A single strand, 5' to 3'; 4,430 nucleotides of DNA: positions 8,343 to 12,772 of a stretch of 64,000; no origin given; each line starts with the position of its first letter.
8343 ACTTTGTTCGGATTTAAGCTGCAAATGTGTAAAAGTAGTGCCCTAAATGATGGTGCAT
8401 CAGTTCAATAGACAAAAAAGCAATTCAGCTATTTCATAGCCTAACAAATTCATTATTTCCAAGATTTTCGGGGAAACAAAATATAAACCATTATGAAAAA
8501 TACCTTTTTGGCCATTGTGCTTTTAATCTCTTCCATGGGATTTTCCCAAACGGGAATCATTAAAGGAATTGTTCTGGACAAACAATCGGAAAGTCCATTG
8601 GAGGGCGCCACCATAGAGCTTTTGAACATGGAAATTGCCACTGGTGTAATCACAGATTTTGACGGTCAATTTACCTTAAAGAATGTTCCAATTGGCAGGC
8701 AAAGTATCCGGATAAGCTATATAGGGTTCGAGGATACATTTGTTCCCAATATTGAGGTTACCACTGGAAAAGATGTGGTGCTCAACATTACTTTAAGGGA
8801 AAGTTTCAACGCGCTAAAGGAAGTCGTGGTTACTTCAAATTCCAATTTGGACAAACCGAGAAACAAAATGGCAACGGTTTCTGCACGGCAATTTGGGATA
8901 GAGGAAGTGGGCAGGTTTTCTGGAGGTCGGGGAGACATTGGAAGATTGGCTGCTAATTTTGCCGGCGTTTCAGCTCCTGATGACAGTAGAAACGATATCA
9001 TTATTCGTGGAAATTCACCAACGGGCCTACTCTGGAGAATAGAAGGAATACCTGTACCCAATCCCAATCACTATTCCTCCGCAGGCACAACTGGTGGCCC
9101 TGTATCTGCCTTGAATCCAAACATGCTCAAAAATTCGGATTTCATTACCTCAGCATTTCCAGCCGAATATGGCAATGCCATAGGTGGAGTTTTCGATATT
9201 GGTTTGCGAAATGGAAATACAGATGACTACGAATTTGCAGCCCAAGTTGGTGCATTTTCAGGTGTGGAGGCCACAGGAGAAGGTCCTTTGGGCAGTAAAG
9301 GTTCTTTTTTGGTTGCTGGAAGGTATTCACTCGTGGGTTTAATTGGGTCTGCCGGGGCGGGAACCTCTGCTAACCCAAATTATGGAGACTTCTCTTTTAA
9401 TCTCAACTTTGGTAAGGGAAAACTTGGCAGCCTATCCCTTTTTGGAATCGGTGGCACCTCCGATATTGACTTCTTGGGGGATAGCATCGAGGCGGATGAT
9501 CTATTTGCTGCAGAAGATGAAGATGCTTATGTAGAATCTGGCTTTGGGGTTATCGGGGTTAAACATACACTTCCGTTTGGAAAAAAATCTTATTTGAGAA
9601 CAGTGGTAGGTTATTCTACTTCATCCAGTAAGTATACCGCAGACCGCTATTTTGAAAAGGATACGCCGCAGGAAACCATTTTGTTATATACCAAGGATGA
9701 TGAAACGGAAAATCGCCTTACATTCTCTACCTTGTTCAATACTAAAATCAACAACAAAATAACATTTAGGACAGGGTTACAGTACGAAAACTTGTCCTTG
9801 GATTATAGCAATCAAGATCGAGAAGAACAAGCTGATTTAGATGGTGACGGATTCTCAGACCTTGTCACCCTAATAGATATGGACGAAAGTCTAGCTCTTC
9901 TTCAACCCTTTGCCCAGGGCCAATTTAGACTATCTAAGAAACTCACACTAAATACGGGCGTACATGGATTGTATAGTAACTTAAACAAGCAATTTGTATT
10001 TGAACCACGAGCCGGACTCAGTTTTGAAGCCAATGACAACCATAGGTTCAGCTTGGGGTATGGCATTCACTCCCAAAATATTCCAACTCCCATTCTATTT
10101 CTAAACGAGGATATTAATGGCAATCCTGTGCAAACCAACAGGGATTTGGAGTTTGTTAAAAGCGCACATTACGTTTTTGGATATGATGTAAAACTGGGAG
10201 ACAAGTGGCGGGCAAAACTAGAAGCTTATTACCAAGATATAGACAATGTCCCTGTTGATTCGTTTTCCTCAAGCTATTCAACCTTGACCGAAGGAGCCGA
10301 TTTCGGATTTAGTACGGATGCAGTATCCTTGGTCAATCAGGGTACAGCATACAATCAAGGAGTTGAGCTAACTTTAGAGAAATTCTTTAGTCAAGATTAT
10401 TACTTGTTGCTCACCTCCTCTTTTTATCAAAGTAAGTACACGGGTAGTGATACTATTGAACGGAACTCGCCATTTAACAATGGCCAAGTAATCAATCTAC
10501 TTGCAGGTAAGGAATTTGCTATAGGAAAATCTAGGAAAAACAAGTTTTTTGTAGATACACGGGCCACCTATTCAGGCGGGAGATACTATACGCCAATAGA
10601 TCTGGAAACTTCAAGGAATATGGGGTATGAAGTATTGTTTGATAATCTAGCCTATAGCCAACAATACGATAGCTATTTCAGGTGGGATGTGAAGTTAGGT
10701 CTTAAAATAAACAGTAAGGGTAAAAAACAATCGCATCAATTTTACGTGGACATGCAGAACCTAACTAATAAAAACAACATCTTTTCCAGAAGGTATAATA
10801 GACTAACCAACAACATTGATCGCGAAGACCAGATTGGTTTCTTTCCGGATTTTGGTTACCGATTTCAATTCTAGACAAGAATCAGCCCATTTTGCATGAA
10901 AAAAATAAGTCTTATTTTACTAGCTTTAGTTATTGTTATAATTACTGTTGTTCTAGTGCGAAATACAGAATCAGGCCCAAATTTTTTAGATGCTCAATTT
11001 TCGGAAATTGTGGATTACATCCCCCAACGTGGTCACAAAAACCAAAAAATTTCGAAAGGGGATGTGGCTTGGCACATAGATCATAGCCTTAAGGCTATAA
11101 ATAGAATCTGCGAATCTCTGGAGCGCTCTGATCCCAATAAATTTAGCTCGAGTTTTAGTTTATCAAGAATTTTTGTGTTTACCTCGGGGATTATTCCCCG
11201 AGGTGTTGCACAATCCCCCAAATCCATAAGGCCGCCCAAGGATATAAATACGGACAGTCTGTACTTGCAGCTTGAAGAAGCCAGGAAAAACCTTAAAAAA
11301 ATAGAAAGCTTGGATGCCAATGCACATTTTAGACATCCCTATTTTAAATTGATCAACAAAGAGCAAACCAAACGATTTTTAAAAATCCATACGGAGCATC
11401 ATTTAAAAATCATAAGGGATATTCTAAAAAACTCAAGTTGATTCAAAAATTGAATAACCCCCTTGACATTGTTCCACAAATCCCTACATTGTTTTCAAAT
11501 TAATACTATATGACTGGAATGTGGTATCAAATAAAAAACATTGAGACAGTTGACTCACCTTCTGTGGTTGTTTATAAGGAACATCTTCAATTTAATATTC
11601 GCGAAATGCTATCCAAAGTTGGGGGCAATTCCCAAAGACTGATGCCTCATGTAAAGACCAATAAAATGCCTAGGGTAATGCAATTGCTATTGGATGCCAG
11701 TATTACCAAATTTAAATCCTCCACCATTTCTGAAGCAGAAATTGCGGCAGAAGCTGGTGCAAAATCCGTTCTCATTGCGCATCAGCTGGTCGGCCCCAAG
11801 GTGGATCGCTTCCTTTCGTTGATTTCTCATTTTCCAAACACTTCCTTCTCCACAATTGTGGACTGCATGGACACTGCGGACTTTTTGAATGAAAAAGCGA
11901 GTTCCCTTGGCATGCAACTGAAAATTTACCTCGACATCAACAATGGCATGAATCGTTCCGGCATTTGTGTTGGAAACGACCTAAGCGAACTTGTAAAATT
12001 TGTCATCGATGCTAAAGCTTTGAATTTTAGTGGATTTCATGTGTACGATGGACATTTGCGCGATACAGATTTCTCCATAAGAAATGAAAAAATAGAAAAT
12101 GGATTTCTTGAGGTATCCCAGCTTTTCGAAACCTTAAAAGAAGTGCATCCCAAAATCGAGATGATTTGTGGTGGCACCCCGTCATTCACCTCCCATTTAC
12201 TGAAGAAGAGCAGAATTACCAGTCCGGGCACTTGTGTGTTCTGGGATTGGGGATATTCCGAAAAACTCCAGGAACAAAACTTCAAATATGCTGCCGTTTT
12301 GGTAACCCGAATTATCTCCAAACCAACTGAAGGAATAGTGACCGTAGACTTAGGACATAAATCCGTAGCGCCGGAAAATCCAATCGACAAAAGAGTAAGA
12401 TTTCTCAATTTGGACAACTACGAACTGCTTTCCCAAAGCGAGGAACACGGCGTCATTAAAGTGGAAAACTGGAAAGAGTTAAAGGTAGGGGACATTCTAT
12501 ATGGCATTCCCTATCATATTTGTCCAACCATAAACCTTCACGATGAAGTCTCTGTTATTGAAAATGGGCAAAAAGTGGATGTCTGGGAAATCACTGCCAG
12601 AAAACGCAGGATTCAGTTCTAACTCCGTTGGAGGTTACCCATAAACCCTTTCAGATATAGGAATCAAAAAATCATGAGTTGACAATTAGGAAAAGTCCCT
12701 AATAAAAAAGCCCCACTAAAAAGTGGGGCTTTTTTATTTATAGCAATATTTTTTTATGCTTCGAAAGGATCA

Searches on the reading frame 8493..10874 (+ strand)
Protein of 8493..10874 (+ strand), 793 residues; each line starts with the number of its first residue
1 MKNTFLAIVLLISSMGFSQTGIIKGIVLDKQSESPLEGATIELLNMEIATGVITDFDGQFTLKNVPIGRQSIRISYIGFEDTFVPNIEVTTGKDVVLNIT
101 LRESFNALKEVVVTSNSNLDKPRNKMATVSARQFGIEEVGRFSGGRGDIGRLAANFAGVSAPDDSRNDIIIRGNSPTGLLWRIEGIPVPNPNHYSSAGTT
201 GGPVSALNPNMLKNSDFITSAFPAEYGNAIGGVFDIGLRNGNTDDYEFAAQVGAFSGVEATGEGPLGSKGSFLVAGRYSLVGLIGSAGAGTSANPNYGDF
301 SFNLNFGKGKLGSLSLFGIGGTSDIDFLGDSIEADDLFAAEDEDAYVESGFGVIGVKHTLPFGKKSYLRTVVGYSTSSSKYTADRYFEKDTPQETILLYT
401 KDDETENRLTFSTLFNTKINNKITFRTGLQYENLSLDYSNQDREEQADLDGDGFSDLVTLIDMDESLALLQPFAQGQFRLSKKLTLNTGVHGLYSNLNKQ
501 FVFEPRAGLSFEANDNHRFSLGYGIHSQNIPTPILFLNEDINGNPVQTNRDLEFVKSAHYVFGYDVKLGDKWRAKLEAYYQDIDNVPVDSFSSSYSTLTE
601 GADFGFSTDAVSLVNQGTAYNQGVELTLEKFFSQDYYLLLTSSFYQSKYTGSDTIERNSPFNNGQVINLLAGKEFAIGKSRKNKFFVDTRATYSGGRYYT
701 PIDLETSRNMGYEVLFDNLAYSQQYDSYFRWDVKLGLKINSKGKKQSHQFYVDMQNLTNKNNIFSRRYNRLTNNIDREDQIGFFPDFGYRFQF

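Call 104: search_protein_families(library=pfam, proteins=[window:8493-10874:+], max_evalue=0.000001)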
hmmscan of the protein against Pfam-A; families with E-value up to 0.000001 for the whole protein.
window:8493-10874:+ (793 aa): 2 families
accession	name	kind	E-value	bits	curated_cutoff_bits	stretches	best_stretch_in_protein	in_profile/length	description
PF13620.12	CarboxypepD_reg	-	1.1e-16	61.3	32.3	1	23-102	2-82/82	Carboxypeptidase regulatory-like domain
PF13715.12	CarbopepD_reg_2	-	4.2e-15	56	32.2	1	23-113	1-88/88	CarboxypepD_reg-like domain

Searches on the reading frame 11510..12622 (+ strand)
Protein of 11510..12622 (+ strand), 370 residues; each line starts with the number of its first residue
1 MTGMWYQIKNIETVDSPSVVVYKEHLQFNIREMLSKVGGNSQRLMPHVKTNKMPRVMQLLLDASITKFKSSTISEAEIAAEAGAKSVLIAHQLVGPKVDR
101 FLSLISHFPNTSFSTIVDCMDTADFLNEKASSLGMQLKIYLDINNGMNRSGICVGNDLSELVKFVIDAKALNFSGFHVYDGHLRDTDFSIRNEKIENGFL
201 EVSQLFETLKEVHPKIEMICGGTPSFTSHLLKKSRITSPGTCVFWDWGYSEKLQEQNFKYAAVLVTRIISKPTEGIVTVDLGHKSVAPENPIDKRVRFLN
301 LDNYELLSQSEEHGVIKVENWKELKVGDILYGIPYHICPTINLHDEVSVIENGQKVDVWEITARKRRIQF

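Call 104: search_protein_families(library=pfam, proteins=[window:11510-12622:+], max_evalue=0.000001)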
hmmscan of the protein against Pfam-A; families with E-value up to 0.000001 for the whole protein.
window:11510-12622:+ (370 aa): 2 families
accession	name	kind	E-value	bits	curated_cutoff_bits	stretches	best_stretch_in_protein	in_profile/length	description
PF14031.13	D-ser_dehydrat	-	3.7e-18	66.4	22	1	261-350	1-97/97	Putative serine dehydratase domain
PF01168.26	Ala_racemase_N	-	3.4e-17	63.3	24.1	1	24-244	4-216/220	Alanine racemase, N-terminal domain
